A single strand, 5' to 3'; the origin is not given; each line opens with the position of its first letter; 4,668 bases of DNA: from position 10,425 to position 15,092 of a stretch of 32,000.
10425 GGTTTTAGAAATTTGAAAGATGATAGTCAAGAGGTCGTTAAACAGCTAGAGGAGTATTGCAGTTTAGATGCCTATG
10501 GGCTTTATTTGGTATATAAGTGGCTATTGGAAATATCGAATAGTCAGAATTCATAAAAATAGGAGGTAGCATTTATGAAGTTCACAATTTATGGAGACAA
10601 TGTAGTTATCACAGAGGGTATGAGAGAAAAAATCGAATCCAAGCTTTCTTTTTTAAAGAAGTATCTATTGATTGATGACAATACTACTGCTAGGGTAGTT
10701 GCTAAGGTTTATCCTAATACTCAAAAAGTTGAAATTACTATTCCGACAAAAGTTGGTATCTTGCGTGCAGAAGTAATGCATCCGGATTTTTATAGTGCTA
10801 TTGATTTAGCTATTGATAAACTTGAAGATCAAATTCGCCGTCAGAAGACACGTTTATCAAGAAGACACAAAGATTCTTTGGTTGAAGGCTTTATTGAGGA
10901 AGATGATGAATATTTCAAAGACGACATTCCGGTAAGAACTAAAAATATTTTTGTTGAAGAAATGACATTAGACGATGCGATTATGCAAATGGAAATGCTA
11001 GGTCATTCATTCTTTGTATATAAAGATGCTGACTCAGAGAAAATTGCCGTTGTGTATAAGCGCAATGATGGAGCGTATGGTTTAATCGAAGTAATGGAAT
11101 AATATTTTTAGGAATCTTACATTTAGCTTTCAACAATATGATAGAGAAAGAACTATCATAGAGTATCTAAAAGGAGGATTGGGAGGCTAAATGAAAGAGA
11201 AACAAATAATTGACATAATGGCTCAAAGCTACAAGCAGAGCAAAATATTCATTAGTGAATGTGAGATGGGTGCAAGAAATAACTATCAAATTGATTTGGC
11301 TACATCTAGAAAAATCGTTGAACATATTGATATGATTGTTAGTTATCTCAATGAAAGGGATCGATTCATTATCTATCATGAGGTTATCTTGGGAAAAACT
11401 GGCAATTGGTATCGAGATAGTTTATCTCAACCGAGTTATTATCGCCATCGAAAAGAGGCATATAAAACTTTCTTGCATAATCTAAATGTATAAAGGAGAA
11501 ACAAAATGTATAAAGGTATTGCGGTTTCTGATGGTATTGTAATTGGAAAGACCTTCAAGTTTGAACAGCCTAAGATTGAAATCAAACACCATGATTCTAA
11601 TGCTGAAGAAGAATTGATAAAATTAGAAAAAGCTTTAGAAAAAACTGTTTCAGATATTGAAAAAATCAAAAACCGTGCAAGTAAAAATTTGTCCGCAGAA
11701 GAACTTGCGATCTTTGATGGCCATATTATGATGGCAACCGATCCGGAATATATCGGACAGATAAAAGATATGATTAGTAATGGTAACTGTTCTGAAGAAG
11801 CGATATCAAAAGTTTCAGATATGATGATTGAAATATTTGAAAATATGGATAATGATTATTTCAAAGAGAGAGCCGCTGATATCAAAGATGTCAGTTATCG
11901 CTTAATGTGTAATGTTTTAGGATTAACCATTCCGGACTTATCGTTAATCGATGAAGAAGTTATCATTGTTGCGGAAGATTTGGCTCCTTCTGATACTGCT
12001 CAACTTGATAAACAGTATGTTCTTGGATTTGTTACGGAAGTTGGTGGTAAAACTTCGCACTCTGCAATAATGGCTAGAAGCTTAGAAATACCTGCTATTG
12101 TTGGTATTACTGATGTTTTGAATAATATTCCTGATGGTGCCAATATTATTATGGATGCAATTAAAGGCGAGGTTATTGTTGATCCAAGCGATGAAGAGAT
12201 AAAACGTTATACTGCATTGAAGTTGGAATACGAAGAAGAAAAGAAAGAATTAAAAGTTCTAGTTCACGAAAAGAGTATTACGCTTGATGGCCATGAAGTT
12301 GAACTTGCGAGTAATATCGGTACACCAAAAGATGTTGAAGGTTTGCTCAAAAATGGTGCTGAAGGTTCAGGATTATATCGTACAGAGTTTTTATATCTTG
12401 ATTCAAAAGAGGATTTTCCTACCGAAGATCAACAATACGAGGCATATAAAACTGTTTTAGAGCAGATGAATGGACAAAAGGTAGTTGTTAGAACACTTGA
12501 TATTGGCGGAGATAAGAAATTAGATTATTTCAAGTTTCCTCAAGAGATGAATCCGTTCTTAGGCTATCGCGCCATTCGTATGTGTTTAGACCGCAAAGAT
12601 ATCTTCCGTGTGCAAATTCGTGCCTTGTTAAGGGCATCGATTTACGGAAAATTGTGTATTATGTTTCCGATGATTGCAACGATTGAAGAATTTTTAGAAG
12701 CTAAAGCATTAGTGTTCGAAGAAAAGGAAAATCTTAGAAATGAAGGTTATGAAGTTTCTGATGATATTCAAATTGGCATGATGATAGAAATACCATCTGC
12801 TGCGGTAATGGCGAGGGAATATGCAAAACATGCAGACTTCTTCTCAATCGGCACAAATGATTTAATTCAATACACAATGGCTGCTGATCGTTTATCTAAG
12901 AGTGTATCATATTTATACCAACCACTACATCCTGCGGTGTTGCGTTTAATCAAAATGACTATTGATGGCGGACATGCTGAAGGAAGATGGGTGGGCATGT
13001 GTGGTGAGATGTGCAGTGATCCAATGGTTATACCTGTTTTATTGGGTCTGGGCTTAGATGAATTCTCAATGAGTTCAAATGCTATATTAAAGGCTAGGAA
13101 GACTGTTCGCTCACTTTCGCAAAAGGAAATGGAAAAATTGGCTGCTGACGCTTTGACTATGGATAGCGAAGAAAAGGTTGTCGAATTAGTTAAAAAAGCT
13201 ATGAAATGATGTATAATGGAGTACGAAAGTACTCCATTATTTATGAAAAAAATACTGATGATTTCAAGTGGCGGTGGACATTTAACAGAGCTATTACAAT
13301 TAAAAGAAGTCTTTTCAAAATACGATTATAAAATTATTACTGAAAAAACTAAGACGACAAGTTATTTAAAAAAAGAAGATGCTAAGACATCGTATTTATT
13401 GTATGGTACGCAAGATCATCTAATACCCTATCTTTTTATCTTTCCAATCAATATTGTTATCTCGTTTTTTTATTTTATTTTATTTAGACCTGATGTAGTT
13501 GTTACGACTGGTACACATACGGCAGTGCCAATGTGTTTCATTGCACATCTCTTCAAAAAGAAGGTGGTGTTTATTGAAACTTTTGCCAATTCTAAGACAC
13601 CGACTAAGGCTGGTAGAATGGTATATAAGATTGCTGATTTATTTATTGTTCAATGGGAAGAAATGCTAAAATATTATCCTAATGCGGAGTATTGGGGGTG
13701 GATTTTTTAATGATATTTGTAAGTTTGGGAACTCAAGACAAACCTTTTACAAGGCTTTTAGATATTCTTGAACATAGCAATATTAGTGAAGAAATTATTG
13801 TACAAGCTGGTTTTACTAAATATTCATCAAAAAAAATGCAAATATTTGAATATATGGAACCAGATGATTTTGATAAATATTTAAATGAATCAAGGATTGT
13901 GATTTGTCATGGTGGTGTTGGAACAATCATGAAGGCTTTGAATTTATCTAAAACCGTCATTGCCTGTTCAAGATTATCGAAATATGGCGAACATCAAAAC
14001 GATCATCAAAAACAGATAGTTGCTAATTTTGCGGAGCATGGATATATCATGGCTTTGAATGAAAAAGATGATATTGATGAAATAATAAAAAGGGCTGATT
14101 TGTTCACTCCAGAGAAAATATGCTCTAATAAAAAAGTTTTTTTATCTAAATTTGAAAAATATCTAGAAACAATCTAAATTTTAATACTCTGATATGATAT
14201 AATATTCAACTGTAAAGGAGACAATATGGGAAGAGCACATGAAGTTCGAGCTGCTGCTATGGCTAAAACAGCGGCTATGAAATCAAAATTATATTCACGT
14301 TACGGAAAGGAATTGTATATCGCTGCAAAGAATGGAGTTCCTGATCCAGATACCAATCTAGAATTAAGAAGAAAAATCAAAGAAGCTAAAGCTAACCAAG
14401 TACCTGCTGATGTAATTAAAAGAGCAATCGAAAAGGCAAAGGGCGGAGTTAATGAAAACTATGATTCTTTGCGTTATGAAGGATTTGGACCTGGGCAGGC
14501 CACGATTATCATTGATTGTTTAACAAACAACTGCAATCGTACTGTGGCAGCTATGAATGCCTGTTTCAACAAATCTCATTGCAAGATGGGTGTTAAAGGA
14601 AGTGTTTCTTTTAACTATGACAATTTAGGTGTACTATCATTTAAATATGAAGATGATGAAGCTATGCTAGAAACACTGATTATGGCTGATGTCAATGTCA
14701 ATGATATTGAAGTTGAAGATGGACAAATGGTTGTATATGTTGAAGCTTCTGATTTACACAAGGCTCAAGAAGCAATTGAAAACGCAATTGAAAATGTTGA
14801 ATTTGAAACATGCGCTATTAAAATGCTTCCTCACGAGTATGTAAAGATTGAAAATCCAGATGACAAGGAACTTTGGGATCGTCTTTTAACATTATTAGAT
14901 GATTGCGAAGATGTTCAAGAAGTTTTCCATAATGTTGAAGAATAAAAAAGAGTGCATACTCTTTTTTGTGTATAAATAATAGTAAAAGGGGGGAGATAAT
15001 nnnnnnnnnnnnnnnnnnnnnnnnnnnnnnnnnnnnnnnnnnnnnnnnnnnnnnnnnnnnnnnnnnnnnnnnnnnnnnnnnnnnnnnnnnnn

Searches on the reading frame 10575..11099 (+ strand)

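Call 83: search_protein_families(library=pfam, proteins=[window:10575-11099:+], max_evalue=0.00001)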
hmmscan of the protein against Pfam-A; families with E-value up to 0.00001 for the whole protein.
window:10575-11099:+ (175 aa): 2 families
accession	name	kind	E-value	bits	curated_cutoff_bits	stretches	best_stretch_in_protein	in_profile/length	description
PF16321.10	Ribosom_S30AE_C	-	7.2e-23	80.5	25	1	120-170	7-57/57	Sigma 54 modulation/S30EA ribosomal protein C terminus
PF02482.25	Ribosomal_S30AE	-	1.7e-21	77.2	23.7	1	4-94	2-87/88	Sigma 54 modulation protein / S30EA ribosomal protein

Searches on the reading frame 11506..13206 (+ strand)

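Call 83: search_protein_families(library=pfam, proteins=[window:11506-13206:+], max_evalue=0.00001)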
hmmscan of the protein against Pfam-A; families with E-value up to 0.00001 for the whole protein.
window:11506-13206:+ (567 aa): 3 families
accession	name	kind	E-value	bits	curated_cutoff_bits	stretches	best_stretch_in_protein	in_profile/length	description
PF02896.24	PEP-utilizers_C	-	2.4e-124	414.7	22.8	1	247-537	2-291/293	PEP-utilising enzyme, PEP-binding domain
PF05524.18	PEP-utilisers_N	-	2.2e-30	105.8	24.4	1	3-122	1-121/121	PEP-utilising enzyme, N-terminal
PF00391.29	PEP-utilizers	-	3.7e-24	84.5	23.1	1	149-221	2-72/72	PEP-utilising enzyme, mobile domain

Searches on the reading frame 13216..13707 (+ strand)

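Call 83: search_protein_families(library=pfam, proteins=[window:13216-13707:+], max_evalue=0.00001)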
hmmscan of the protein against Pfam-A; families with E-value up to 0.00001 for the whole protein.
window:13216-13707:+ (164 aa): 1 family
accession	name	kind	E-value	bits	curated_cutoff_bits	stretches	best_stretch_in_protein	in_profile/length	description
PF08660.17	Alg14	-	3e-17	63.6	27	1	76-162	78-170/171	Oligosaccharide biosynthesis protein Alg14 like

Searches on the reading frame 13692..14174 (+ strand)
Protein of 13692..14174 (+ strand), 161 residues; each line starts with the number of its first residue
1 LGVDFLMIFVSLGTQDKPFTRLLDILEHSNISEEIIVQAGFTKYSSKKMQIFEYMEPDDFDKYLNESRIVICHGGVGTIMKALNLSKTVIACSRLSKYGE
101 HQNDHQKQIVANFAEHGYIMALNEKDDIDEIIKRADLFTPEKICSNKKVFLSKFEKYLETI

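Call 83: search_protein_families(library=pfam, proteins=[window:13692-14174:+], max_evalue=0.00001)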
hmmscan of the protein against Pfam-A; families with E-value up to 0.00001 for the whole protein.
window:13692-14174:+ (161 aa): 1 family
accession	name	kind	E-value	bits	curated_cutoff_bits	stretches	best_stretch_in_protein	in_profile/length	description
PF04101.22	Glyco_tran_28_C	-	7.1e-13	49.4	22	1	41-154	49-159/166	Glycosyltransferase family 28 C-terminal domain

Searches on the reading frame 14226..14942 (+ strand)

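Call 83: search_protein_families(library=pfam, proteins=[window:14226-14942:+], max_evalue=0.00001)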
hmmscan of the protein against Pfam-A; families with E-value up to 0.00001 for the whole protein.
window:14226-14942:+ (239 aa): 2 families
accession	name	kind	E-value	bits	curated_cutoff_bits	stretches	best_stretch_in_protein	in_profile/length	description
PF01709.26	Transcrip_reg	-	7.6e-41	139.9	27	1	79-237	1-160/160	TACO1/YebC second and third domain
PF20772.2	TACO1_YebC_N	-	7.1e-21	74.9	36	1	6-73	4-72/73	TACO1/YebC protein N-terminal domain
